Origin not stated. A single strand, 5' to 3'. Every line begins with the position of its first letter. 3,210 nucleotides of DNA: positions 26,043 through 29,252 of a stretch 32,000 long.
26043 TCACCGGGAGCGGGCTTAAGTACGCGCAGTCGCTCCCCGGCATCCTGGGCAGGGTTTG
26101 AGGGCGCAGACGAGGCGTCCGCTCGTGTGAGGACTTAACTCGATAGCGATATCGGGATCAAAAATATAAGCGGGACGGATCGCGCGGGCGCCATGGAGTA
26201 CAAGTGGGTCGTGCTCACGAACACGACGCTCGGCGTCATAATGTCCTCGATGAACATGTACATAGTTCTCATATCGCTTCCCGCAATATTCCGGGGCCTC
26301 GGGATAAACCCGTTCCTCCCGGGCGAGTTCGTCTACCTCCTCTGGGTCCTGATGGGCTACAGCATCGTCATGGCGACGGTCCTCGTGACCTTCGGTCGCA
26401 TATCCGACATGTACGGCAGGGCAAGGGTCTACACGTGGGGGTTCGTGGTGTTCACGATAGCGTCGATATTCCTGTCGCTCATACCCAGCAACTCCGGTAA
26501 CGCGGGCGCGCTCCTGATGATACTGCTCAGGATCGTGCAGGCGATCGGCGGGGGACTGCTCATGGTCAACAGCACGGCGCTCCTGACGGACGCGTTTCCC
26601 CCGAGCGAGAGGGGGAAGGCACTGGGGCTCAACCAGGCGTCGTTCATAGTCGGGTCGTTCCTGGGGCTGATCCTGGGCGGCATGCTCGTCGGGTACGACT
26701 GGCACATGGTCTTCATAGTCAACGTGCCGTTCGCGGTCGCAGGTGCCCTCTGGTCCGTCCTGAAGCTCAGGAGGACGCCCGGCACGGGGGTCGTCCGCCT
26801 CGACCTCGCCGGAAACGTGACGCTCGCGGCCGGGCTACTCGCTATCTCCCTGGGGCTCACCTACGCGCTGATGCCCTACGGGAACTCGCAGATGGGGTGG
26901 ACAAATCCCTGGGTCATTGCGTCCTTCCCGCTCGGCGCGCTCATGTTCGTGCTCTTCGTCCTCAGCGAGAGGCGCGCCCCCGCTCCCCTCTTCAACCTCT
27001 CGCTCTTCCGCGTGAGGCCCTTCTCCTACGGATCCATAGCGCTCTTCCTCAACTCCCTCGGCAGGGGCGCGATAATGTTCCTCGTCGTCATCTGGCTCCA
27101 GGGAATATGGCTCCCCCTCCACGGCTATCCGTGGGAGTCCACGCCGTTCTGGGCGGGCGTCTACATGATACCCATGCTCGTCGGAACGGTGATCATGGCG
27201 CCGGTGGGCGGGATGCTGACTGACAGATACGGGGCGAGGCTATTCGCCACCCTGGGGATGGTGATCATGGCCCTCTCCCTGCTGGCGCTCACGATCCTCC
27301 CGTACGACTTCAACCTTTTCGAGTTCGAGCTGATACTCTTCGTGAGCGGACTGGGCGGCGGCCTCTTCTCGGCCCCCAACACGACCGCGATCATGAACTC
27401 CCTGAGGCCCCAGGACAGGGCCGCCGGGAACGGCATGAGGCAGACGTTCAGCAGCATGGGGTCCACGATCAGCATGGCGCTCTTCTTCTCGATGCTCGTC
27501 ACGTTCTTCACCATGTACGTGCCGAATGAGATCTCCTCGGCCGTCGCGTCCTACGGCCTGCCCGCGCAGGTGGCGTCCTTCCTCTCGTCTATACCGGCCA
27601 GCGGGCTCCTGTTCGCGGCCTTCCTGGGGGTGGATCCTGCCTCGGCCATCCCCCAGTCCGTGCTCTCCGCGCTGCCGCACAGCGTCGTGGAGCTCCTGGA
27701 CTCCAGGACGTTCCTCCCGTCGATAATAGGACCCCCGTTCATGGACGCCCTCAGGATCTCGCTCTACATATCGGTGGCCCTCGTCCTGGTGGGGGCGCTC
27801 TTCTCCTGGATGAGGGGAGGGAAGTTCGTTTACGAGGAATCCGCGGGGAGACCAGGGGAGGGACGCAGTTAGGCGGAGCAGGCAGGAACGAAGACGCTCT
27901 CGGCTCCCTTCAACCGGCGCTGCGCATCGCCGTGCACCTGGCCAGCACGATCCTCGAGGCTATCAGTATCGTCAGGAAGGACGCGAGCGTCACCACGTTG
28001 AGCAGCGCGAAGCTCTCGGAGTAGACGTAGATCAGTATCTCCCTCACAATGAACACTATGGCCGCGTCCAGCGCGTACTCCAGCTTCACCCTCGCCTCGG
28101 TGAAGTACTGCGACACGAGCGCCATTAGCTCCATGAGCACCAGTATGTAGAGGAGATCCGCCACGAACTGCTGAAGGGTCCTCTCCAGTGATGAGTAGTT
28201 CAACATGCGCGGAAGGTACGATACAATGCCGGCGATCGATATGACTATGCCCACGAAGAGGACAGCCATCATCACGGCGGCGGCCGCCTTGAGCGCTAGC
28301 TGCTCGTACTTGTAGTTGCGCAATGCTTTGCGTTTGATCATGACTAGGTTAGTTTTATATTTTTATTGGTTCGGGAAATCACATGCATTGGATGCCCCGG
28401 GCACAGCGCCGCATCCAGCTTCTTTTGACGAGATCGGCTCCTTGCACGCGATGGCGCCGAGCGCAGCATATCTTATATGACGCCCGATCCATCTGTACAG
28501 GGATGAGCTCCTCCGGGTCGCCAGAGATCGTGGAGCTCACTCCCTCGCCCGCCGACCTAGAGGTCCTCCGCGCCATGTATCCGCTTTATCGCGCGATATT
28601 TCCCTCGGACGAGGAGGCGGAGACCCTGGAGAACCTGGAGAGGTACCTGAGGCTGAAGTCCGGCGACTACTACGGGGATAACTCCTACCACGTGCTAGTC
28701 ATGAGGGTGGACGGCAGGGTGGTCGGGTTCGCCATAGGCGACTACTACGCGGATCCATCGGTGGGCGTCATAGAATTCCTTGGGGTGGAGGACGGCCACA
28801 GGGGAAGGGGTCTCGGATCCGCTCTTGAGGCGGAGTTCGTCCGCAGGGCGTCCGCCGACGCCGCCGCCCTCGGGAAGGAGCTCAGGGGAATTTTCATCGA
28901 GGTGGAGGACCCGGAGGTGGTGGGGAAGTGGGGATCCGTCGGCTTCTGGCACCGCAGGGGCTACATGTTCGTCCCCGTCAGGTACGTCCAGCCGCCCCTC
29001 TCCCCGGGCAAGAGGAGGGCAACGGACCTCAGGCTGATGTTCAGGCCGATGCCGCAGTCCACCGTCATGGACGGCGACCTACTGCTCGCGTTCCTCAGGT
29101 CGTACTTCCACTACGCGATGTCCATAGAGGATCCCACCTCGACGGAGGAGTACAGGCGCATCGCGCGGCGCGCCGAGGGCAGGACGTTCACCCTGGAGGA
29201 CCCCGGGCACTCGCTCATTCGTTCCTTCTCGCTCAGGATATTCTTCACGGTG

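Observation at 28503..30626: GNAT acetyltransferase fused to a ~500-aa unassigned domain ending in a coiled-coil stalk, a two-helix membrane hairpin and a poly-Arg tail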

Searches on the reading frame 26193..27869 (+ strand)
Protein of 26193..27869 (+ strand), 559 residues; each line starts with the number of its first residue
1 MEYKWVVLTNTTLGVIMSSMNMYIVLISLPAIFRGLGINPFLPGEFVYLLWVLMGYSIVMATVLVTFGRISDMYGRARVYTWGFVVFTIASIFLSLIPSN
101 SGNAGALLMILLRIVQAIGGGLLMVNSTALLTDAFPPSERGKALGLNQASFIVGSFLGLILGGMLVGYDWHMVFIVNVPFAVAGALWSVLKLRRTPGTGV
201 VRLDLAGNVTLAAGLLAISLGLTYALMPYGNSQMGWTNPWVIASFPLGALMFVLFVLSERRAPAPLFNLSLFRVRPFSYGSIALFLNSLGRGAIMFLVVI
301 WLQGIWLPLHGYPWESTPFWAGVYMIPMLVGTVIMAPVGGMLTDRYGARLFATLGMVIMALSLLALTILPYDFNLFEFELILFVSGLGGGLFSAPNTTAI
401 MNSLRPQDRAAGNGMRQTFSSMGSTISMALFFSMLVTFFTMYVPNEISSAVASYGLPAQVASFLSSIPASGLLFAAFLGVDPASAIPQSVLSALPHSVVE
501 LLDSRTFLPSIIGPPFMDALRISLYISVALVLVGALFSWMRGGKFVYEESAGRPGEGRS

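Call 15: search_protein_families(library=pfam, proteins=[window:26193-27869:+], max_evalue=0.01)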
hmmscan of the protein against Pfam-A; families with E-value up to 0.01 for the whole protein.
window:26193-27869:+ (559 aa): 2 families
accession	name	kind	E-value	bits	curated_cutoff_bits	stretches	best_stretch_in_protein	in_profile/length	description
PF07690.21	MFS_1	-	5.6e-47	160.8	33.4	2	12-427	2-346/347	Major Facilitator Superfamily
PF00083.30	Sugar_tr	-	1.5e-07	31.1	22.3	1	48-189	47-189/452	Sugar (and other) transporter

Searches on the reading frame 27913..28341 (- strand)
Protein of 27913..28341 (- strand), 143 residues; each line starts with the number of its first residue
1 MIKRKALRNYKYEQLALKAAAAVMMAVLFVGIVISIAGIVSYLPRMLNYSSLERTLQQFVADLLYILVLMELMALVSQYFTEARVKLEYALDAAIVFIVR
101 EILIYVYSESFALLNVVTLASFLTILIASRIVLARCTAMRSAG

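Call 15: search_protein_families(library=pfam, proteins=[window:27913-28341:-], max_evalue=0.01)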
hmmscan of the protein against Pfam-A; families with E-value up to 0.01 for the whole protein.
window:27913-28341:- (143 aa): 1 family
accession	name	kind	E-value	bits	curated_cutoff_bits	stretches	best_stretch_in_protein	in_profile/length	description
PF06146.17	PsiE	-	2e-11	44.6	23.9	1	17-134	3-118/122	Phosphate-starvation-inducible E family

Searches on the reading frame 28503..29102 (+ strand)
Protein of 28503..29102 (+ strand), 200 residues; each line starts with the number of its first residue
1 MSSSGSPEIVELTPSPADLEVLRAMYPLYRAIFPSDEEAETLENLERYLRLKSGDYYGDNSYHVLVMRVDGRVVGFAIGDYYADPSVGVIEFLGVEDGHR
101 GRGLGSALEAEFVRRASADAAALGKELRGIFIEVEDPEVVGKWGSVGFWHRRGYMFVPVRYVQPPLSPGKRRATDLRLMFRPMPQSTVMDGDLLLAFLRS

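Call 4: search_protein_families(library=pfam, proteins=[window:28503-29102:+], max_evalue=1)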
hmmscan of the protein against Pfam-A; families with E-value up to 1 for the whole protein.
window:28503-29102:+ (200 aa): 7 families
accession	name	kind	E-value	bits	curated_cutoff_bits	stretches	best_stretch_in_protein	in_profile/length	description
PF00583.31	Acetyltransf_1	-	1.7e-10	41.7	20.7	1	24-118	3-90/116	Acetyltransferase (GNAT) family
PF13508.13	Acetyltransf_7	-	9.2e-07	29.6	27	1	61-121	2-58/84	Acetyltransferase (GNAT) domain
PF13673.13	Acetyltransf_10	-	0.0017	18.8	23.6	1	58-121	27-85/128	Acetyltransferase (GNAT) domain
PF13480.13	Acetyltransf_6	-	0.0088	16.6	22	1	18-119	27-127/143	Acetyltransferase (GNAT) domain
PF14542.12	Acetyltransf_CG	-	0.077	13.6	30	1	68-118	5-55/80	GCN5-related N-acetyl-transferase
PF08445.16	FR47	-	0.15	12.5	22.1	1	85-114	19-48/86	FR47-like protein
PF09924.15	LPG_synthase_C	-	0.25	10.8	27.5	1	44-83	162-201/298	Phosphatidylglycerol lysyltransferase, C-terminal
